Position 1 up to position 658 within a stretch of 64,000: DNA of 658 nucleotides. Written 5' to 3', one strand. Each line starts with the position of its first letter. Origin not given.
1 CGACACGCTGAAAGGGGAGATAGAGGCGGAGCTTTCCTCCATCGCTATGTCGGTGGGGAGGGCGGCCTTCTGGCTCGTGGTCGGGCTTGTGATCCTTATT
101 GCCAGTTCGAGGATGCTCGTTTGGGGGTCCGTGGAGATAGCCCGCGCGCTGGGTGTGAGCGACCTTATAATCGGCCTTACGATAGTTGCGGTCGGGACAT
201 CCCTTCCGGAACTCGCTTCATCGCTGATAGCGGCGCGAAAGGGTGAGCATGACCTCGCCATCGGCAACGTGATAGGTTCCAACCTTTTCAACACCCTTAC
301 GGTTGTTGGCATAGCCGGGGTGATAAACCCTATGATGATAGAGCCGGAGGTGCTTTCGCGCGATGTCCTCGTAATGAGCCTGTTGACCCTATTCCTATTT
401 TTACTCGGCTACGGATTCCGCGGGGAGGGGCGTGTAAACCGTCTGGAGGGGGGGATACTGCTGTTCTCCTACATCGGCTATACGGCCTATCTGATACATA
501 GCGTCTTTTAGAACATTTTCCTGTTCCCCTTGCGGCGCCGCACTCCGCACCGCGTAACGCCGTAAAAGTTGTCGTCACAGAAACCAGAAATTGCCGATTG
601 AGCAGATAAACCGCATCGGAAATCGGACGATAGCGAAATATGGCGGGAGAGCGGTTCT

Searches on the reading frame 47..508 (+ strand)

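Call 36: search_protein_families(library=ncbifam, alignment_id=A3, max_evalue=0.00001)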
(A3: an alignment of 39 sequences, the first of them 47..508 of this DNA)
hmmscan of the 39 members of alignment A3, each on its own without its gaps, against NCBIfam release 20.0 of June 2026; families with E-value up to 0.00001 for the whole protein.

A. member 1, window:47-508:+ (154 aa): 6 families
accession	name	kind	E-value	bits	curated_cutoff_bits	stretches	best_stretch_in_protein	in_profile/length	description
TIGR00367.1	TIGR00367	hypoth_equivalog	1.4e-37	129.5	179.65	1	8-145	177-312/312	calcium/sodium antiporter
NF008005.0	PRK10734.1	equivalog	2.8e-37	128.6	432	1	6-150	175-317/325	calcium/sodium antiporter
TIGR00927.1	2A1904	subfamily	1.8e-14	52.5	710.1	1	12-121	1052-1164/1209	K+-dependent Na+/Ca+ exchanger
TIGR00846.1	caca2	superfamily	4.2e-13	48.9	317.45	1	3-146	226-368/372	calcium/proton exchanger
TIGR00378.1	cax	equivalog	1.2e-08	34.6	211.15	1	10-143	210-342/349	calcium/proton exchanger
TIGR00845.1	caca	equivalog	1.9e-07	29.3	679.85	1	33-93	775-836/921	sodium/calcium exchanger 1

B. families by the number of members that match (of 39 scanned): 366 families (the first 25 are shown)
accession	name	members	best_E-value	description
NF007135.0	PRK09581.1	3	4.8e-45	PleD family two-component system response regulator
TIGR02956.1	TMAO_torS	3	2e-42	TMAO reductase system sensor histidine kinase/response regulator TorS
NF008302.0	PRK11091.1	3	1.2e-38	aerobic respiration two-component sensor histidine kinase ArcB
NF008318.0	PRK11107.1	3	2.4e-38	two-component sensor histidine kinase BarA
NF008099.0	PRK10841.1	3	1.1e-34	two-component system sensor histidine kinase RcsC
NF011874.0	PRK15347.1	3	4.7e-34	two component system sensor kinase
NF041880.1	EPS_EpsF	3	2e-31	response regulator EpsF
NF047465.1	hybrid_HK_LvrA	3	1.4e-30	hybrid histidine kinase/response regulator LvrA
NF047654.1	DiguCycDgcRLepto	3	1.2e-28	diguanylate cyclase DgcR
NF045901.1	HisKinLetSLeg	3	1.7e-26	two-component system sensor histidine kinase LetS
NF050064.1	BlResRespRegCbrR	3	2e-20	bile resistance response regulator CbrR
NF052573.1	HisKinEspAMyxo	3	3.8e-12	serine histidine kinase EspA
NF046020.1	HisKinCckABruc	3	3.5e-11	cell cycle histidine kinase CckA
NF041947.1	LuxQ_Vibrio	2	8.8e-35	quorum-sensing autoinducer 2 sensor kinase/phosphatase LuxQ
NF038297.2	hybrid_HK_HrmK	2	1.7e-31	hybrid histidine kinase/response regulator HrmK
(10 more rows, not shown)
